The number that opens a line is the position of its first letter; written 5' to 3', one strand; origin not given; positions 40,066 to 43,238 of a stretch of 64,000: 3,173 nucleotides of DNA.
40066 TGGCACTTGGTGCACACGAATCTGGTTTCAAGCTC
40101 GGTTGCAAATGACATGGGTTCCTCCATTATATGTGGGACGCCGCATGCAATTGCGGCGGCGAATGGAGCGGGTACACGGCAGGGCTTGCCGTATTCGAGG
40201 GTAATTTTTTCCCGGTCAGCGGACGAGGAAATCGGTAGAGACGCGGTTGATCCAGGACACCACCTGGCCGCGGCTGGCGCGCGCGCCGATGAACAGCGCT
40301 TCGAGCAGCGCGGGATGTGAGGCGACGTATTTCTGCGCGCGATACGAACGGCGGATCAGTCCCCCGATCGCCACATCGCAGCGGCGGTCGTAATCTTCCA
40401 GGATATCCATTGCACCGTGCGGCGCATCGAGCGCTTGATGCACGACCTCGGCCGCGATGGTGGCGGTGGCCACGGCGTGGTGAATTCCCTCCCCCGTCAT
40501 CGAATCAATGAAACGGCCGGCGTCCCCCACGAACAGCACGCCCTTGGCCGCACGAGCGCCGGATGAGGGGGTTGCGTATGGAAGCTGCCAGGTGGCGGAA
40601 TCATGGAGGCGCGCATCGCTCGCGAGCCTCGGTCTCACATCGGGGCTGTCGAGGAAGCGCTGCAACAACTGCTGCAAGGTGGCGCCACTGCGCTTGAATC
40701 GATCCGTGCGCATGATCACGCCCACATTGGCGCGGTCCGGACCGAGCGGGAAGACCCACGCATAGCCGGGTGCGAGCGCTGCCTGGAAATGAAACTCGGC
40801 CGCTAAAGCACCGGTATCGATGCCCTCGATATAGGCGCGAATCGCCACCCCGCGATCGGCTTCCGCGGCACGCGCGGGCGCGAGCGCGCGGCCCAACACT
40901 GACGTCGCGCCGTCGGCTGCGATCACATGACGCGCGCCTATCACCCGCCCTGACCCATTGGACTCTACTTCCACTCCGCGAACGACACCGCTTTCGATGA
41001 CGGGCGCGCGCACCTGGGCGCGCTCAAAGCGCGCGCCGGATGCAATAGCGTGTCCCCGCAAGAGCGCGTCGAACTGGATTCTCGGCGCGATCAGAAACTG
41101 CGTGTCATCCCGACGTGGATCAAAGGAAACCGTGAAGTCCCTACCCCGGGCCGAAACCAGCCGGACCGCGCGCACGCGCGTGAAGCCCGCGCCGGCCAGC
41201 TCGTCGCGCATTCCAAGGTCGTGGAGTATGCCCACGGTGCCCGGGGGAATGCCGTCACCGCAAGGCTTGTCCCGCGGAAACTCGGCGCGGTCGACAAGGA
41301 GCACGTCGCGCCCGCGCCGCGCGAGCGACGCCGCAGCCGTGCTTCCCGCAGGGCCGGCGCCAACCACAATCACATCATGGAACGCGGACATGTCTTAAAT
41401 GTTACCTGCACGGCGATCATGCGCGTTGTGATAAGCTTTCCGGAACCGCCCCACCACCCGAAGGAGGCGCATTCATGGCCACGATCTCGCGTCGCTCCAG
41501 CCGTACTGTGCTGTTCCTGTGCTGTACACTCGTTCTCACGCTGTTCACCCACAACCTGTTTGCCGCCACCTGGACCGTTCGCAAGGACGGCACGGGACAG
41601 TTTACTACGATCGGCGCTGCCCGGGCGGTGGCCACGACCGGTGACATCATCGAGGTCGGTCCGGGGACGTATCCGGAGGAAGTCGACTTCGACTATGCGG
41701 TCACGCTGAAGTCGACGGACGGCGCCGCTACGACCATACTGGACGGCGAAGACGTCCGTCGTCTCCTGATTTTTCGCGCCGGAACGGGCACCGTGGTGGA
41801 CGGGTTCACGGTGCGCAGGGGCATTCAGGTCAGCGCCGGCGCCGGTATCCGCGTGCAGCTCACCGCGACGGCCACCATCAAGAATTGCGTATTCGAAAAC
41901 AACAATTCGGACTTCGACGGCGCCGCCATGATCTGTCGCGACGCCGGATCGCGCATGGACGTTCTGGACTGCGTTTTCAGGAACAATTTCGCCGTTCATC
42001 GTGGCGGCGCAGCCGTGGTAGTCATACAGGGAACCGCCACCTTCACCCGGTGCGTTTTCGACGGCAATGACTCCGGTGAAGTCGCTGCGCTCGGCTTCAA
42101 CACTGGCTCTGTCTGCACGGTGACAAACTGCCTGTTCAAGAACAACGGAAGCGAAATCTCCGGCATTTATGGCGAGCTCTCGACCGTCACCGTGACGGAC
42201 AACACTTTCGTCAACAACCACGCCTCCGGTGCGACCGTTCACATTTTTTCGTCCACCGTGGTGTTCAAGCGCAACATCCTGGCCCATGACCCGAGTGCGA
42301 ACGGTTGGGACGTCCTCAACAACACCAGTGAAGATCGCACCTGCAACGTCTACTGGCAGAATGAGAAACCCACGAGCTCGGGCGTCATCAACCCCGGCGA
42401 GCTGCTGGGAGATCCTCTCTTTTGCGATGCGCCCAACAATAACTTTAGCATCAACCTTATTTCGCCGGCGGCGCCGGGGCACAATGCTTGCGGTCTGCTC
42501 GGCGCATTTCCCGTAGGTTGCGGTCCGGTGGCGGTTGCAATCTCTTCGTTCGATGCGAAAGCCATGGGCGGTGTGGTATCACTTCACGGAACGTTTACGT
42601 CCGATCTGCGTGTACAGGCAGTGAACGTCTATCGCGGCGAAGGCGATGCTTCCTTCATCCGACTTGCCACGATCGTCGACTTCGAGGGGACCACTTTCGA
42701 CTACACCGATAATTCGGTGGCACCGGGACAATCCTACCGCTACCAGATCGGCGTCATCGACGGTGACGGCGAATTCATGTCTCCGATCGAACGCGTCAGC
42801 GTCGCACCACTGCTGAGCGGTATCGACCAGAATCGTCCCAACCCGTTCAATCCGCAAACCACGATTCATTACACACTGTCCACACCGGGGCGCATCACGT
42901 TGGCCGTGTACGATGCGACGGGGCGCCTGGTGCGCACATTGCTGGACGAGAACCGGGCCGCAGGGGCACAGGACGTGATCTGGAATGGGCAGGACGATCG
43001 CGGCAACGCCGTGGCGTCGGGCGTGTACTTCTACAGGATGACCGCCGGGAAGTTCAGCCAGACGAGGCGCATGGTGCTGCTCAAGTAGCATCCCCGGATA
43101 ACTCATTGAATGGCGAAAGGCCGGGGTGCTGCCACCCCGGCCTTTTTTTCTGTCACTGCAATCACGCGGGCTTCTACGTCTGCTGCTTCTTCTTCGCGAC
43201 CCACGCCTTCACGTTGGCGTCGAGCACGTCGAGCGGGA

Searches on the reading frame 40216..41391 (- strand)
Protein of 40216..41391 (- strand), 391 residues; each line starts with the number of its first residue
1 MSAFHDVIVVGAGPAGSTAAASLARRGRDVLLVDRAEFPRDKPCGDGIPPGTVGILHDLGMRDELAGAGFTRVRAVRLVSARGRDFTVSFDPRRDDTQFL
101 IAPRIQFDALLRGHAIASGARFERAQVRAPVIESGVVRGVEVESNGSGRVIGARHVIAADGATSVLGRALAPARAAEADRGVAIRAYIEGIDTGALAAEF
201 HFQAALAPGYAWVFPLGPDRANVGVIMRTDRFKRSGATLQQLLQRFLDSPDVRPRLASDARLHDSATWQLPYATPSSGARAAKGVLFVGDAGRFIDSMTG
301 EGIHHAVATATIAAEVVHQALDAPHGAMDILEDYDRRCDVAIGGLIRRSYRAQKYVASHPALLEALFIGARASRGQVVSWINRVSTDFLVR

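Call 14: search_protein_families(library=pfam, proteins=[window:40216-41391:-])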
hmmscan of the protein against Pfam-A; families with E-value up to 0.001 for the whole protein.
window:40216-41391:- (391 aa): 13 families
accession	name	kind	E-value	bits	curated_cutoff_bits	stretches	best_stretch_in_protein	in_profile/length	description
PF01494.25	FAD_binding_3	-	1.4e-18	67.7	22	1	6-338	3-338/349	FAD binding domain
PF04820.20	Trp_halogenase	-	6.6e-12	45.5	21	2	106-325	159-362/458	Tryptophan halogenase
PF00890.30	FAD_binding_2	-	3.8e-10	40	20.4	1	6-37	1-32/414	FAD binding domain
PF12831.13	FAD_oxidored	-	3.8e-09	36.8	27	1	6-38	1-33/416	FAD dependent oxidoreductase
PF01266.30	DAO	-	4.5e-09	36.7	27.9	1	6-38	1-33/353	FAD dependent oxidoreductase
PF22578.2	GGR_cat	-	1.4e-07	31.8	27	1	182-249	4-70/88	Geranylgeranyl reductase catalytic domain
PF13450.12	NAD_binding_8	-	2.5e-07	31.3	21.9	1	9-37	1-29/68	NAD(P)-binding Rossmann-like domain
PF07992.20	Pyr_redox_2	-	1.7e-06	28.1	26.1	1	5-43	1-40/291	Pyridine nucleotide-disulphide oxidoreductase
PF05834.18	Lycopene_cycl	-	3e-06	27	23.4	0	6-36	1-33/380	Lycopene cyclase protein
PF03486.20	HI0933_like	-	1e-05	25.5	50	1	5-39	1-35/244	HI0933-like protein Rossmann domain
PF01134.28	GIDA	-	1.7e-05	24.5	22.1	1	6-33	1-28/391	Glucose inhibited division protein A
PF01946.23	Thi4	-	0.00066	19.4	26.2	0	5-35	18-49/235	Thi4 family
PF00070.33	Pyr_redox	-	0.00082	20.3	22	0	7-41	2-39/82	Pyridine nucleotide-disulphide oxidoreductase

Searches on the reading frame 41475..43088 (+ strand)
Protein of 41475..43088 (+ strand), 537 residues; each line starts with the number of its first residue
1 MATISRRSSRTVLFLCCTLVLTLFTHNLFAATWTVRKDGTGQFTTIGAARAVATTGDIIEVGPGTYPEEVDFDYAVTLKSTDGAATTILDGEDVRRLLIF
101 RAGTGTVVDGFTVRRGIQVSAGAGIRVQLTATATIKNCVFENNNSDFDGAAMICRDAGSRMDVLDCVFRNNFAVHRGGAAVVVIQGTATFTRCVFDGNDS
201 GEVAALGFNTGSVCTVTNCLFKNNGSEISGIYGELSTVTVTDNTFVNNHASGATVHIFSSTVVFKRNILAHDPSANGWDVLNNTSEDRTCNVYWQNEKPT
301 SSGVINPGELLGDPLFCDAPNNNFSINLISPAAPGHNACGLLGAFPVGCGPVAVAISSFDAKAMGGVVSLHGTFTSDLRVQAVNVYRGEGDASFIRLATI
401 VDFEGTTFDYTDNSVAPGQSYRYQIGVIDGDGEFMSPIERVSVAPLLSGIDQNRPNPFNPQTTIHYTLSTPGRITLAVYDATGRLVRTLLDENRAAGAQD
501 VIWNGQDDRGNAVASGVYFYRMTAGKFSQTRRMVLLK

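Call 14: search_protein_families(library=pfam, proteins=[window:41475-43088:+])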
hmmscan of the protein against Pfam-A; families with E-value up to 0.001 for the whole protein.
window:41475-43088:+ (537 aa): 5 families
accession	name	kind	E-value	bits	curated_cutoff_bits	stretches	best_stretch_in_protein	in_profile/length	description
PF13229.12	Beta_helix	-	7.2e-11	42.4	25.9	1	108-267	13-156/158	Right handed beta helix region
PF13860.13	FlgD_ig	-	3.9e-10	40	27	1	464-524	14-75/79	FlgD Ig-like domain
PF17161.10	DUF5123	-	1.3e-07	33.1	35.1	1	238-327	1-99/113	Domain of unknown function (DUF5123)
PF18962.6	Por_Secre_tail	-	0.00012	22.7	27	1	455-534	3-74/75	Secretion system C-terminal sorting domain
PF13585.12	CHU_C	-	0.00063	20.3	27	0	473-524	28-72/86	CHU_C Type IX secretion signal domain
